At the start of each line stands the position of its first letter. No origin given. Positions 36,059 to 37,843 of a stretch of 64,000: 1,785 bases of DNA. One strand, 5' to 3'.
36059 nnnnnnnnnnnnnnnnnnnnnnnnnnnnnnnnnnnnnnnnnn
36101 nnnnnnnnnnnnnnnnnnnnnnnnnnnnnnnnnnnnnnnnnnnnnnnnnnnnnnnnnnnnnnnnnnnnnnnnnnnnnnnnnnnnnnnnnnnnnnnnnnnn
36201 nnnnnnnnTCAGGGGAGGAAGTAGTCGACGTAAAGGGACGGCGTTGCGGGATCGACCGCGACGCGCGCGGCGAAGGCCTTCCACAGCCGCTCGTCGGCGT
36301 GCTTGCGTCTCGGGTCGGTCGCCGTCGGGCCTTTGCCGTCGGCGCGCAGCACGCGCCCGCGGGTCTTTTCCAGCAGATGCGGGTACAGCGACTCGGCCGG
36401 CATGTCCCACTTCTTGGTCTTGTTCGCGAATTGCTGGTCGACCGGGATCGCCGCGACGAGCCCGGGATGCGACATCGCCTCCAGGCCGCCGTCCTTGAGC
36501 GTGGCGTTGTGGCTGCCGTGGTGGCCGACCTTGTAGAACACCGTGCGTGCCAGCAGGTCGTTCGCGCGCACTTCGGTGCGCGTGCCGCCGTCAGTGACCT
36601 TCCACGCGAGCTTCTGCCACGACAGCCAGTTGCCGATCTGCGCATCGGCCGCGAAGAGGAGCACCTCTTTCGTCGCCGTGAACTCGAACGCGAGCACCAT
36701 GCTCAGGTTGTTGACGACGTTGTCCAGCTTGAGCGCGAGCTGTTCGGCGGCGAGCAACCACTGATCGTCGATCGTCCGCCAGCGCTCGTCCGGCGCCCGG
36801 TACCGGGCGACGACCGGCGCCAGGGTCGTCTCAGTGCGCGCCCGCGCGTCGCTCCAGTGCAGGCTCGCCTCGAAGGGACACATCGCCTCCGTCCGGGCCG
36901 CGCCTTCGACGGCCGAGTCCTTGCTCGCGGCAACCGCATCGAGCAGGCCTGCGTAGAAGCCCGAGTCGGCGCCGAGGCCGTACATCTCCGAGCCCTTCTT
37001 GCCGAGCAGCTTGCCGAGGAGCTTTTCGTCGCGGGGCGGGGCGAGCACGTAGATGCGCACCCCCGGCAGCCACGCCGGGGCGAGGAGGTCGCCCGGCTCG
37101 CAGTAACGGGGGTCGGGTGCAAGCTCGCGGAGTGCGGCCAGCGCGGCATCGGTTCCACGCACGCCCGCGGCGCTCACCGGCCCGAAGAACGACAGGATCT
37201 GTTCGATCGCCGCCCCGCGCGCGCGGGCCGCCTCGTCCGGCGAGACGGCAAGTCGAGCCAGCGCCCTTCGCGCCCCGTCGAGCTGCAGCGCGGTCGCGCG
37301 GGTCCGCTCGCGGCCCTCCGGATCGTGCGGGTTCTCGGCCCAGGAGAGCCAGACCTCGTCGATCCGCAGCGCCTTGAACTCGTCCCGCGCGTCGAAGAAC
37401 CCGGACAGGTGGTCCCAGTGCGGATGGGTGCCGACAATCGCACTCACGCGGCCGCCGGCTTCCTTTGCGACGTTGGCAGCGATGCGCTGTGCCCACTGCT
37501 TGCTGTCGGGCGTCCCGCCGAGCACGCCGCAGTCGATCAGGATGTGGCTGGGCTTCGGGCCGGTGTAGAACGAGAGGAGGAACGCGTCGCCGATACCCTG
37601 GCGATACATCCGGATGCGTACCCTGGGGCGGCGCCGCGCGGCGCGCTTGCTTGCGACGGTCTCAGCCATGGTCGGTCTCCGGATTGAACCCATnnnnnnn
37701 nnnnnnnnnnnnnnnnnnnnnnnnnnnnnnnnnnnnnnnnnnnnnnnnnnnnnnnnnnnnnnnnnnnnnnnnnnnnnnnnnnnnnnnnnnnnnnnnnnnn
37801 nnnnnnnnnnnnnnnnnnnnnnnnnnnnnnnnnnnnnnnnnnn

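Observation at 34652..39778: Run of three signal-peptide-less metal hydrolases (thermolysin-like, MBL-fold, M6/InhA-like) directly downstream of the STAND gene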

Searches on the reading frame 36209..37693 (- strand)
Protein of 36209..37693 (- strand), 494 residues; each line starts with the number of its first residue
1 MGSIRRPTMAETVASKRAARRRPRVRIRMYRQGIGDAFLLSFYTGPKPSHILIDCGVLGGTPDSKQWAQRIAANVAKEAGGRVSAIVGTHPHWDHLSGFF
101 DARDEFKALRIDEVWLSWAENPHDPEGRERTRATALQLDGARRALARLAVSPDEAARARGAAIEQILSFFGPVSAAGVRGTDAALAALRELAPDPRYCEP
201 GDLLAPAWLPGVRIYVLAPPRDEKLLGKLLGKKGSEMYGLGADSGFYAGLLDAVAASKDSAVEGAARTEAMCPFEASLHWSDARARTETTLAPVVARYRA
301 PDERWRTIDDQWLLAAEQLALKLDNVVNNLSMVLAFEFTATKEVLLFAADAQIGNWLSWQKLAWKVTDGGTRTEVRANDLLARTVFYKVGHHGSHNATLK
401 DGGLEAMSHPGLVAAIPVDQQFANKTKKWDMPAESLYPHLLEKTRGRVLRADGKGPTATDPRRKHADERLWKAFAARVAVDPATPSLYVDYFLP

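Call 5: search_protein_families(library=pfam, proteins=[window:36209-37693:-], max_evalue=0.01)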
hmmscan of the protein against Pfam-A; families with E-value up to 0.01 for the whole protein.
window:36209-37693:- (494 aa): 2 families
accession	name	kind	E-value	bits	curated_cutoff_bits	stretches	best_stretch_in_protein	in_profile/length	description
PF00753.33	Lactamase_B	-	2.1e-05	25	22.7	1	50-108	17-69/196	Metallo-beta-lactamase superfamily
PF12706.13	Lactamase_B_2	-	0.00043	20.4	27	1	51-106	3-53/200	Beta-lactamase superfamily domain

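Call 6: search_protein_families(library=ncbifam, proteins=[window:36209-37693:-], max_evalue=0.01)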
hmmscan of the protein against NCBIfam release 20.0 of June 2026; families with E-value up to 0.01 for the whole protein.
window:36209-37693:- (494 aa): 3 families
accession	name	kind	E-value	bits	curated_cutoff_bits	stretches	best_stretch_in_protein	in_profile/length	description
NF041809.1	Avs1a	equivalog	3.5e-05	22.7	420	1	29-100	1-64/387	AVAST type 1 anti-phage system MBL fold metallo-hydrolase Avs1a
NF012229.1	bla_class_B_core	domain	0.0034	17.5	100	1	60-99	30-68/139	metallo-beta-lactamase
NF058524.1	6A-MBL_enzyme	equivalog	0.0078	15.4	220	0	30-117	2-100/346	anti-phage 6A-MBL system MBL-fold protein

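Call 7: search_protein_families(library=padloc, proteins=[window:36209-37693:-], max_evalue=0.01)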
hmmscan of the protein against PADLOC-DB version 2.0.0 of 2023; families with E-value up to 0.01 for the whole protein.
window:36209-37693:- (494 aa): 2 families
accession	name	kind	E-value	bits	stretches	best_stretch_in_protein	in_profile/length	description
PDLC03854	LmuA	-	3.9e-09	34.1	1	25-116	3-92/345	-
PDLC02158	Avs1a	-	0.00015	19.1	1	25-100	1-68/392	-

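Call 12: search_solved_structures(query=window:36209-37693:-, max_evalue=1, show_alignments=2)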
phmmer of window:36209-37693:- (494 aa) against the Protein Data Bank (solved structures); distinct sequences matched with E-value up to 1: 3.
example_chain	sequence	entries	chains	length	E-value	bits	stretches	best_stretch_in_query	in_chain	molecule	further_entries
1svv_A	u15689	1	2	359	0.35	12.5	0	135-218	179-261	THREONINE ALDOLASE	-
3m1a_A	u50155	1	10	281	0.6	11.8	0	240-277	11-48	Putative dehydrogenase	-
7wff_c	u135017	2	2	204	0.83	11.3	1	406-486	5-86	Photosynthetic NDH subunit of subcomplex B 3, chloroplastic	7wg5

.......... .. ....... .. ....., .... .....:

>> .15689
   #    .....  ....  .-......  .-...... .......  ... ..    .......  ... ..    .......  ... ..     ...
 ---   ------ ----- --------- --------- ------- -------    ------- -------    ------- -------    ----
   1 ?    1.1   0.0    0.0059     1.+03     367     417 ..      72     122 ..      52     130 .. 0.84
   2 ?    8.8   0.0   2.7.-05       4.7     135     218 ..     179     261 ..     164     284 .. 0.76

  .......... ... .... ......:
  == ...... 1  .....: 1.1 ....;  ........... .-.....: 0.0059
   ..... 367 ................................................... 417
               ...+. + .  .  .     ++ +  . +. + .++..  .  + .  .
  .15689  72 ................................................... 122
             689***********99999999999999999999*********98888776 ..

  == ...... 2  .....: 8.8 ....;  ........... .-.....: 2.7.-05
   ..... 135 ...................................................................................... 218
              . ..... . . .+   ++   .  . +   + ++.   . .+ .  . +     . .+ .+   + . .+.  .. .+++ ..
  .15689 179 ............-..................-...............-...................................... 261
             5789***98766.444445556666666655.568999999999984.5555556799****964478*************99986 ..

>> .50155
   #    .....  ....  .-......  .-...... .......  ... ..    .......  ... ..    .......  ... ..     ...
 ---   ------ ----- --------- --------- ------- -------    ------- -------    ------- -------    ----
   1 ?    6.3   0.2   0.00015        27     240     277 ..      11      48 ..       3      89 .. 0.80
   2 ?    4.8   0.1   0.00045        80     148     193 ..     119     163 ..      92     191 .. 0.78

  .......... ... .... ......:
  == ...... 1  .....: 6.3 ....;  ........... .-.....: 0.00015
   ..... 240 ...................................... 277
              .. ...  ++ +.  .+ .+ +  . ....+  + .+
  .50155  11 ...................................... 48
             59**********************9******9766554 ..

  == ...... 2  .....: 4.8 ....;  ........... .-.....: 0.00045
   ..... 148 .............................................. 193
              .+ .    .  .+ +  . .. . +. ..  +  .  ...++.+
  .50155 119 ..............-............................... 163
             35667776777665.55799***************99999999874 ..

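Call 52: find_homologous_proteins(query=window:36209-37669:-, max_evalue=0.001)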
Query window:36209-37669:- (486 aa): 5229 proteins with E <= 0.001 among 8000 candidates; the best 120 are listed.
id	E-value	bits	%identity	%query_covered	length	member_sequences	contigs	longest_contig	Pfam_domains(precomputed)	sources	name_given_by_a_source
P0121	1.0e-291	986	90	100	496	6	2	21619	PF00753.34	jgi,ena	-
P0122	1.1e-284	963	86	100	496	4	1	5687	PF00753.34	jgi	-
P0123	2.5e-278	942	84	100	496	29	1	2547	PF00753.34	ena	-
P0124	1.5e-274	929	85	100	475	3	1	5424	PF00753.34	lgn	-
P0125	5.9e-272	920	86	97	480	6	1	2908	PF00753.34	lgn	-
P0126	4.9e-269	911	85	96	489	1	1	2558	-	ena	-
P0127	5.6e-250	848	81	97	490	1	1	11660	PF00753.34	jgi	jgi:hypothetical protein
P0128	4.5e-215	733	70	97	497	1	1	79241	-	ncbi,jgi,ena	-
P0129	1.7e-203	695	65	99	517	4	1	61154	PF00753.34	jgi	-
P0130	5.0e-202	690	66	98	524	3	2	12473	PF00753.34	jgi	-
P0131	2.0e-200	685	67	97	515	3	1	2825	-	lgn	-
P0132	1.5e-199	682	65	98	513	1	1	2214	-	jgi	jgi:hypothetical protein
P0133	3.1e-199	681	66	96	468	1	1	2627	-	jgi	jgi:hypothetical protein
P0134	5.9e-198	676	66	96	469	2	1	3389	PF00753.34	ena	-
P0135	1.2e-196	672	65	96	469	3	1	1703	PF00753.34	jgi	jgi:hypothetical protein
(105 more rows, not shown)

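Call 63: predict_structure(alignment_id=A3)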
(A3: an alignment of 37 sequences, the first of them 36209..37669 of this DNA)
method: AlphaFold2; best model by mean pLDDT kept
length: 486 residues; sequences in the alignment: 37
mean_pLDDT: 82.0   pTM: 0.84
mean pLDDT of the five models: 82.0, 80.5, 78.6, 77.0, 76.9
residues with pLDDT >= 90: 190; 70-90: 191; 50-70: 76; < 50: 29
segments of 3 or more residues with pLDDT < 50: 1-11, 222-233, 249-252
pLDDT, mean of each block of 10 residues (from residue 1): 41 83 78 96 93 87 96 98 91 96 97 91 84 85 86 85 64 92 96 96 97 80 44 58 58 59 66 72 80 67 76 83 94 96 76 92 93 96 70 83 91 82 80 89 69 65 88 89 94
secondary structure, 60 per line:
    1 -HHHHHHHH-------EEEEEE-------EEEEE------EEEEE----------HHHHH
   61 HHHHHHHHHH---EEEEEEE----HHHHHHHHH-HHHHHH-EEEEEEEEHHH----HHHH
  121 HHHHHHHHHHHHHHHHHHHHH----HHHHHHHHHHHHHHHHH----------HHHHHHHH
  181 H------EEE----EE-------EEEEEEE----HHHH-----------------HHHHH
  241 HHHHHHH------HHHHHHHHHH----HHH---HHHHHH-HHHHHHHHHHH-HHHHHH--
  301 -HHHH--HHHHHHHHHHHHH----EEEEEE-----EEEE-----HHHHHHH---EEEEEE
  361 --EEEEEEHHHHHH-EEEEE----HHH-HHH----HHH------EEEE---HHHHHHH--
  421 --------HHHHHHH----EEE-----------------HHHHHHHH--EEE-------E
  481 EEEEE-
elements in order: H2-9 E17-22 E30-34 E41-45 H56-70 E74-80 H85-93 H95-100 E102-109 H117-141 H146-162 H173-181 E188-190 E204-210 H215-218 H236-247 H254-263 H274-279 H281-291 H293-298 H302-305 H308-320 E325-330 E336-339 H345-351 E355-360 E363-368 H369-374 E376-380 E405-408 H412-418 H429-435 E440-442 H460-467 E470-472 E480-485

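Call 68: fold_search(model_id=the predicted structure, library=pdb)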
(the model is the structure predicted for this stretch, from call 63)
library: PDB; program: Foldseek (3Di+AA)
matches with E <= 10: 291; with E <= 0.001: 4
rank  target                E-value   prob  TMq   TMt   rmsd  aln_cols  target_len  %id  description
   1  9ic4                  6.7e-09  1.00  0.41  0.70   7.4       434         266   15  Crystal structure of beta-lactamase-like domain of ComEC from Moorella glycerini (released 2025-10-01)
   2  1wra_A                1.3e-05  1.00  0.37  0.56   9.2       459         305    8  Crystal Structure of Phosphorylcholine Esterase Domain of the Virulence Factor Choline Binding Protein E from Streptoc (released 2005-05-31)
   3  2bib                  4.7e-05  1.00  0.37  0.34   9.0       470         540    9  Crystal structure of the complete modular teichioic acid phosphorylcholine esterase Pce (CbpE) from Streptococcus pneumo (released 2005-05-09)
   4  1wra_B                5.2e-05  1.00  0.37  0.56   9.1       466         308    9  Crystal Structure of Phosphorylcholine Esterase Domain of the Virulence Factor Choline Binding Protein E from Streptoc (released 2005-05-31)
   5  8r23_C                1.5e-03  0.99  0.19  0.21   7.1       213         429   11  INTS9-INTS11-BRAT1 complex (released 2024-07-31)
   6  8r22_C                2.3e-03  0.99  0.20  0.22   7.2       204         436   11  INTS9-INTS11-BRAT1-WDR73 complex (released 2024-07-31)
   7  5i0p_B                3.4e-03  0.98  0.19  0.27   8.1       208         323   14  Crystal Structure of a Beta-lactamase domain protein from Burkholderia ambifaria (released 2016-02-17)
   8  7sn8_K                6.6e-03  0.97  0.19  0.16   7.0       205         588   14  Cryo-EM structure of Drosophila Integrator cleavage module (IntS4-IntS9-IntS11) in complex with IP6 (released 2022-10-12)
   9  8rr1_E                8.2e-03  0.23  0.17  0.14  27.5       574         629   12  Human mitochondrial RNase Z complex with ELAC2-D550N catalytic mutant and tRNA-Tyr precursor (Composite model) (released 2025-01-08)
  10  3jxp                  1.4e-02  0.97  0.30  0.45  10.5       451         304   11  Crystal Structure of the Coenzyme PQQ Synthesis Protein (PqqB) from Pseudomonas putida (released 2010-09-22)
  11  9ey1_E                1.5e-02  0.89  0.17  0.12   8.4       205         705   12  Human mitochondrial RNase Z with tRNA-His precursor (released 2024-11-13)
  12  8rbx_k                1.8e-02  0.89  0.19  0.17   6.9       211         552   13  Structure of Integrator-PP2A bound to a paused RNA polymerase II-DSIF-NELF-nucleosome complex (released 2024-02-07)
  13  4efz_B                1.9e-02  0.94  0.17  0.26   8.0       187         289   21  Crystal Structure of a hypothetical metallo-beta-lactamase from Burkholderia pseudomallei (released 2012-05-09)
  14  4awz_A                1.9e-02  0.85  0.17  0.28   8.5       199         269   17  Crystal Structure of the Mobile Metallo-beta-Lactamase AIM-1 from Pseudomonas aeruginosa: Insights into Antibiotic Bin (released 2012-06-20)
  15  4z5y                  2.0e-02  0.95  0.31  0.45   9.8       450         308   11  The 1.56-angstrom crystal structure of copper(II)-bound PqqB from Pseudomonas Putida (released 2016-04-13)
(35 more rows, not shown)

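Call 74: search_solved_structures(query=A3, max_evalue=1, show_alignments=3)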
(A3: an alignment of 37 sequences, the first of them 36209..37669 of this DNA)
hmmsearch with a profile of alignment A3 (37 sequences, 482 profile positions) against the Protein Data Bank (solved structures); distinct sequences matched with E-value up to 1: 34.
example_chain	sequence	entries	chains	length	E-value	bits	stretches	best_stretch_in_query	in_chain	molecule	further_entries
2xr1_A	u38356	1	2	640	0.0083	18.3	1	26-84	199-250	CLEAVAGE AND POLYADENYLATION SPECIFICITY FACTOR 100 KD SUBUNIT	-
2ycb_A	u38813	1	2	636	0.01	18.1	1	36-89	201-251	CLEAVAGE AND POLYADENYLATION SPECIFICITY FACTOR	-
8yhd_H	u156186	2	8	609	0.056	15.6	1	26-84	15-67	a protein | Cas14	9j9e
9ic4_A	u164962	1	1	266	0.06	15.5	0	22-89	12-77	Competence protein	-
30bt_A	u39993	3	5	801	0.13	14.4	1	15-89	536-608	Beta-lactamase-like domain | ComEC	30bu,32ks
7l0b_A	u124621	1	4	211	0.18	14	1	62-112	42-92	Hydroxyacylglutathione hydrolase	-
8yhe_H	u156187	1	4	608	0.22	13.7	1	36-84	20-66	protein structure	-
1f3h_A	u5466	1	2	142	0.26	13.4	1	80-140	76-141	SURVIVIN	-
1e31_A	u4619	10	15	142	0.26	13.4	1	80-140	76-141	APOPTOSIS INHIBITOR SURVIVIN | Baculoviral IAP repeat-containing protein 5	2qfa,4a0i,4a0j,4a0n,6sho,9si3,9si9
6e0s_A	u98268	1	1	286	0.26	13.4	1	37-90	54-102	MEM-A1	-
3uig_A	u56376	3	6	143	0.26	13.4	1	80-140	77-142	Baculoviral IAP repeat-containing protein 5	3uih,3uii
6yie_A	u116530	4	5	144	0.27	13.4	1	80-140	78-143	Baculoviral IAP repeat-containing protein 5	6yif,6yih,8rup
2raw_A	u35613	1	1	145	0.27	13.3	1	80-140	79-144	Baculoviral IAP repeat-containing protein 5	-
3uei_A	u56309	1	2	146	0.28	13.3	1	80-140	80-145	Baculoviral IAP repeat-containing protein 5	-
3uec_A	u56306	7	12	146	0.28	13.3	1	80-140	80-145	Baculoviral IAP repeat-containing protein 5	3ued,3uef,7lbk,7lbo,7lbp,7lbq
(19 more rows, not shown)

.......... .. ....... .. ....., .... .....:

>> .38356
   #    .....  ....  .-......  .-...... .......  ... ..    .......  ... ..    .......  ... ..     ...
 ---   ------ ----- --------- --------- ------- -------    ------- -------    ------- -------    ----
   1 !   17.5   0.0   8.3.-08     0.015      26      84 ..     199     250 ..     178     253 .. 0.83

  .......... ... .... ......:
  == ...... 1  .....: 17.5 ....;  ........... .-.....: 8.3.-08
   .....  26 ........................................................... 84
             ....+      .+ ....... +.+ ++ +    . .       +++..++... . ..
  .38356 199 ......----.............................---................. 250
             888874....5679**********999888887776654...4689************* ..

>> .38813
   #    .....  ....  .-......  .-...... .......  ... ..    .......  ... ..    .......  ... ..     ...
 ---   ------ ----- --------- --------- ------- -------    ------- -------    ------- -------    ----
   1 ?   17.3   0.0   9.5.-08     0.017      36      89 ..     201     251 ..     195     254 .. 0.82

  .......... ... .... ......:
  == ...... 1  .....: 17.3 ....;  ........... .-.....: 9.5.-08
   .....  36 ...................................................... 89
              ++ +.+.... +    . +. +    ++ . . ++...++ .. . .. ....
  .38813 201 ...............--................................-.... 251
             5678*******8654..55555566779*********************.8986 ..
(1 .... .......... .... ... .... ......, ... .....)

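Call 92: search_dna_similar(query=window:36209-37669:-, collection=plasmids, mode=protein, max_evalue=0.01, max_rows=45, rows=spread)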
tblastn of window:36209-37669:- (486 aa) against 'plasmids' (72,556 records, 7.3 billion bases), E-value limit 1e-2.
Records with a match: 31; places in all: 35; records where one place covers at least 80% of the query: 25.
Best place of each record, by identity: <60% 31.
By first word of the organism name: Rhizobium 13; Agrobacterium 5; Hymenobacter 4; Phyllobacterium 2; Deinococcus 1; Methylorubrum 1; Paraburkholderia 1; Sinorhizobium 1; Mesorhizobium 1; Bradyrhizobium 1; and 1 more.
By predicted mobility (MOB-suite, as given by PLSDB): conjugative 16; non-mobilizable 14; mobilizable 1.
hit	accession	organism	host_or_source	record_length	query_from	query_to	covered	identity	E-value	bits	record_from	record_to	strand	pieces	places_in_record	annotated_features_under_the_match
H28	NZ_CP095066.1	Hymenobacter volaticus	single cell,air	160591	25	482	94%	40.5%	1e-74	263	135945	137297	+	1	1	MBL fold metallo-hydrolase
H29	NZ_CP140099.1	Deinococcus sp. AB2017081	pure culture,soil near an iron factory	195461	25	485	95%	39.4%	3e-74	262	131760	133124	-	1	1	MBL fold metallo-hydrolase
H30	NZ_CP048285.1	Rhizobium leguminosarum bv. viciae 248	Fava bean,whole organism,nodules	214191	26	485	95%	39.2%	2e-74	262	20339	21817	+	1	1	MBL fold metallo-hydrolase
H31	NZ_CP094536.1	Hymenobacter monticola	Single cell,a pond on the Huanglong ...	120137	25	485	95%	38.4%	1e-71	254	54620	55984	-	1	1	hypothetical protein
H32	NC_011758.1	Methylorubrum extorquens CM4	-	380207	24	454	89%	41.0%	2e-68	244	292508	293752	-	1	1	MBL fold metallo-hydrolase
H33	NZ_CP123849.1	Agrobacterium tumefaciens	Rose,cell culture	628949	26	485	95%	38.1%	1e-73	260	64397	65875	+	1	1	MBL fold metallo-hydrolase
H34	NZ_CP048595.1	Agrobacterium tumefaciens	walnut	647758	26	485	95%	37.5%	3e-73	259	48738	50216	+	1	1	MBL fold metallo-hydrolase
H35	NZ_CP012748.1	Paraburkholderia caribensis MBA4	soil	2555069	24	453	88%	39.9%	3e-68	244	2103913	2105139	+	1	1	none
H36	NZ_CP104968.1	Phyllobacterium sp. A18/5-2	Vicia costata,cell culture,root nodule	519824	24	481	94%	36.9%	3e-67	241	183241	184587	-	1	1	hypothetical protein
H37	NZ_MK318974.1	Rhizobium rhizogenes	-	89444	26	444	86%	39.3%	5e-73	258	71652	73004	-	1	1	hypothetical protein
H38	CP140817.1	Rhizobium ruizarguesonis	Trifolium pratense,whole organism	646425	24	452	84%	39.9%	4e-57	249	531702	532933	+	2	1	hypothetical protein (x2)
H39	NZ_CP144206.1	Sinorhizobium chiapasense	mixed culture,rhizosphere soil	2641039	26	444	86%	38.4%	1e-69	248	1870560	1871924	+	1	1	none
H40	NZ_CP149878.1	Rhizobium sp. T1473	Medicago sativa,Cell Culture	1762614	26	451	88%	35.9%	5e-61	223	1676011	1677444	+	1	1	none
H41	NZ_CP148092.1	Rhizobium sp. T1470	Medicago sativa,cell culture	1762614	26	451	88%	35.9%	5e-61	223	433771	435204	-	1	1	none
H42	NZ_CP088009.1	Rhizobium sp. T136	Melilotus albus,Cell culture,root nodule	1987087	26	451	88%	35.9%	5e-61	223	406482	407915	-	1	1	none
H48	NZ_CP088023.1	Bradyrhizobium quebecense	Glycine max cv. AC Glengarry,Cell ...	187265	25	485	95%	29.7%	2e-22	108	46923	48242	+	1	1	MBL fold metallo-hydrolase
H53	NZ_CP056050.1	Agrobacterium vitis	Vitis vinifera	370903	25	392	76%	29.7%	3e-19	99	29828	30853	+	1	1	hypothetical protein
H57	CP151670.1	Isosphaeraceae bacterium EP7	-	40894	25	392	76%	28.8%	5e-14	82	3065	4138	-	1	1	hypothetical protein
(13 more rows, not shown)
